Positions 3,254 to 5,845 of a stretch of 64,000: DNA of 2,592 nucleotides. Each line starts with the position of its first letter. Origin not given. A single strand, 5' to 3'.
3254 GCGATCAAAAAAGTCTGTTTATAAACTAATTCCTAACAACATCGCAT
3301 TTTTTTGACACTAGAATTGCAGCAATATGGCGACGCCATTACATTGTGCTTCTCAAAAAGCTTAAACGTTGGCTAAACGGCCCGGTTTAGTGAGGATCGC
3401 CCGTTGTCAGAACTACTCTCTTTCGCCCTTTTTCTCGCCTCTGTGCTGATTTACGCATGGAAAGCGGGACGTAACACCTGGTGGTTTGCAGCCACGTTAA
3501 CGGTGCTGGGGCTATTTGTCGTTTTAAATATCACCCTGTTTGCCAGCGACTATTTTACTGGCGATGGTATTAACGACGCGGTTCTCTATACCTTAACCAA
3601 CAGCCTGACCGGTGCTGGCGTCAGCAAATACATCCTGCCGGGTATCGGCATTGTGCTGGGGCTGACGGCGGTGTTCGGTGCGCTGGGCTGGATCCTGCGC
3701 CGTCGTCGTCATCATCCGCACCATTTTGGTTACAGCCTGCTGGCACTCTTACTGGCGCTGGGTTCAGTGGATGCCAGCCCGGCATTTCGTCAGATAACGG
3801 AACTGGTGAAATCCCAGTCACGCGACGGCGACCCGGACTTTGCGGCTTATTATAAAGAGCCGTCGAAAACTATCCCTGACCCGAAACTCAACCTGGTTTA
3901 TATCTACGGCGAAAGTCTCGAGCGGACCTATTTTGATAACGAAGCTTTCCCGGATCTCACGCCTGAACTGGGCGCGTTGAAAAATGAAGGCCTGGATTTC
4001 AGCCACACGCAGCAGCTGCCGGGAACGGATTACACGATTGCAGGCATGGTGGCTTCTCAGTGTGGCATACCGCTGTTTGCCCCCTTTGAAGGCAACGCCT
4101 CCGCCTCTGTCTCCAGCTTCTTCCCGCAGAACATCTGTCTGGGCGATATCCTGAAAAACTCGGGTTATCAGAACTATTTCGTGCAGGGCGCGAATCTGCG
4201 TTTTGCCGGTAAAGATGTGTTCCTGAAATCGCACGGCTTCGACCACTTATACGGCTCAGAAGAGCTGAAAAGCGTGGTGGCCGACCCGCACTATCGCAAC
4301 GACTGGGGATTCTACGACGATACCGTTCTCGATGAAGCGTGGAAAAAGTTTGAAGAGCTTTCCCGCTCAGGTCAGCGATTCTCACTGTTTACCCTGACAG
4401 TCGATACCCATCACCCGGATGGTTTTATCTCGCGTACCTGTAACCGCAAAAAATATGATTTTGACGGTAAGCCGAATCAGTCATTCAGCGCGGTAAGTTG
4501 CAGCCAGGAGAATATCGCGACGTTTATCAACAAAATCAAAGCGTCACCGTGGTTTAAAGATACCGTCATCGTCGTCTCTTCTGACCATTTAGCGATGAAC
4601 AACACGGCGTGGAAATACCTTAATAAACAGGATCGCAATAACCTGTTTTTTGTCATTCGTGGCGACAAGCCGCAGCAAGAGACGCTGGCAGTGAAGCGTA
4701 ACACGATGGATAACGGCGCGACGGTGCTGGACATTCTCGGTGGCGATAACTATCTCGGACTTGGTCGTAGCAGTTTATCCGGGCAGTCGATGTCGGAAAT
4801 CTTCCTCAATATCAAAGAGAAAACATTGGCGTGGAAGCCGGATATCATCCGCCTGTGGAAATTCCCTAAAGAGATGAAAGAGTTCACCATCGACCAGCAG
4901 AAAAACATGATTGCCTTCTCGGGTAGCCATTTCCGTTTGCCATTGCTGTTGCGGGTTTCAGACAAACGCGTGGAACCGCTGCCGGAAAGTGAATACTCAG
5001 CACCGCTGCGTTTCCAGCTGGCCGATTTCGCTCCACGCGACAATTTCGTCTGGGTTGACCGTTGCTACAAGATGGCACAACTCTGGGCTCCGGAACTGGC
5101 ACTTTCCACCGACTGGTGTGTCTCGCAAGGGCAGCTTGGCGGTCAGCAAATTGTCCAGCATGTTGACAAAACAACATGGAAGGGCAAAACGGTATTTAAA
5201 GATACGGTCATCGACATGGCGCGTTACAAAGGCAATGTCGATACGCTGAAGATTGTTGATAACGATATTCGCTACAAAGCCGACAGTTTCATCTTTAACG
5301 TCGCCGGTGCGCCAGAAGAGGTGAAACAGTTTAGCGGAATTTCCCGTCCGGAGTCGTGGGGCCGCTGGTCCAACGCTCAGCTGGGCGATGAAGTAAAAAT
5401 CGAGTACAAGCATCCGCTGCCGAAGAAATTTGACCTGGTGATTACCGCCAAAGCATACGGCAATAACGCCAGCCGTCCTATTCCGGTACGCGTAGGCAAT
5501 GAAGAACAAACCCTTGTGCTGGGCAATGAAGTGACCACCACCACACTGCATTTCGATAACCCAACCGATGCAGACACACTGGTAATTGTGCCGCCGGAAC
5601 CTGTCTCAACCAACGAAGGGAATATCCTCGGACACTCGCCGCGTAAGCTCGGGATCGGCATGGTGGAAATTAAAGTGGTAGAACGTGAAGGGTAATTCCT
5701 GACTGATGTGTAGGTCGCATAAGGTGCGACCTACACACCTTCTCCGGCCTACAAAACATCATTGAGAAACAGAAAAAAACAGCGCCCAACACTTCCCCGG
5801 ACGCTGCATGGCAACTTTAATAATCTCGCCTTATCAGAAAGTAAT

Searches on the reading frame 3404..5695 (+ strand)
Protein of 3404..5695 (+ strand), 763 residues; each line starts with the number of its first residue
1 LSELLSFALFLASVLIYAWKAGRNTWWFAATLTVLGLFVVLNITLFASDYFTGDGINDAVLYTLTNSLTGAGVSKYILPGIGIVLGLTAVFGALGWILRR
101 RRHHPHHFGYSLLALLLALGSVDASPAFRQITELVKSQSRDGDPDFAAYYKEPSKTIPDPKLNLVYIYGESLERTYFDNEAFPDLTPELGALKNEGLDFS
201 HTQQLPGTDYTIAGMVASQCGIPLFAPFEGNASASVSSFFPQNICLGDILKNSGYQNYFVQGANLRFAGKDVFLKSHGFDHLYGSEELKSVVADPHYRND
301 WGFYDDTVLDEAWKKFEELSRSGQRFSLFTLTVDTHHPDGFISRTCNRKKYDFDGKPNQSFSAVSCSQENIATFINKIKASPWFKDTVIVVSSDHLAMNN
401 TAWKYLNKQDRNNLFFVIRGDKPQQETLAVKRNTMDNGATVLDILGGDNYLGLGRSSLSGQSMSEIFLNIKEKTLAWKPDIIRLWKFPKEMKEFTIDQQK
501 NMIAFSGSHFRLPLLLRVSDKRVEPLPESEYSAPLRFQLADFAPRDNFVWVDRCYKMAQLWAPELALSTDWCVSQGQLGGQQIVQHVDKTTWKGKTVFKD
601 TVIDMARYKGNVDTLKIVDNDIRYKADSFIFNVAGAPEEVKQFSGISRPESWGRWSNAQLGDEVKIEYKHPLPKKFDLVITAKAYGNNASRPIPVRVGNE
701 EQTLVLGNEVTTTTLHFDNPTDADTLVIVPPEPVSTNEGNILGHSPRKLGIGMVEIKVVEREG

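Call 42: search_protein_families(proteins=[window:3404-5695:+], library=ncbifam, max_evalue=1e-10)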
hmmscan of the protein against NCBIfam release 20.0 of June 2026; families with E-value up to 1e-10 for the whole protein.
window:3404-5695:+ (763 aa): 2 families
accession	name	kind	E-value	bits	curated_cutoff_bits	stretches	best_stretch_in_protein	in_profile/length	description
NF003000.0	PRK03776.1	equivalog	0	1593.2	574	1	1-763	1-763/763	phosphatidylglycerol--membrane-oligosaccharide glycerophosphotransferase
NF009027.0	PRK12363.1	equivalog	3.5e-108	363.1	572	1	9-555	7-552/703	phosphoglycerol transferase I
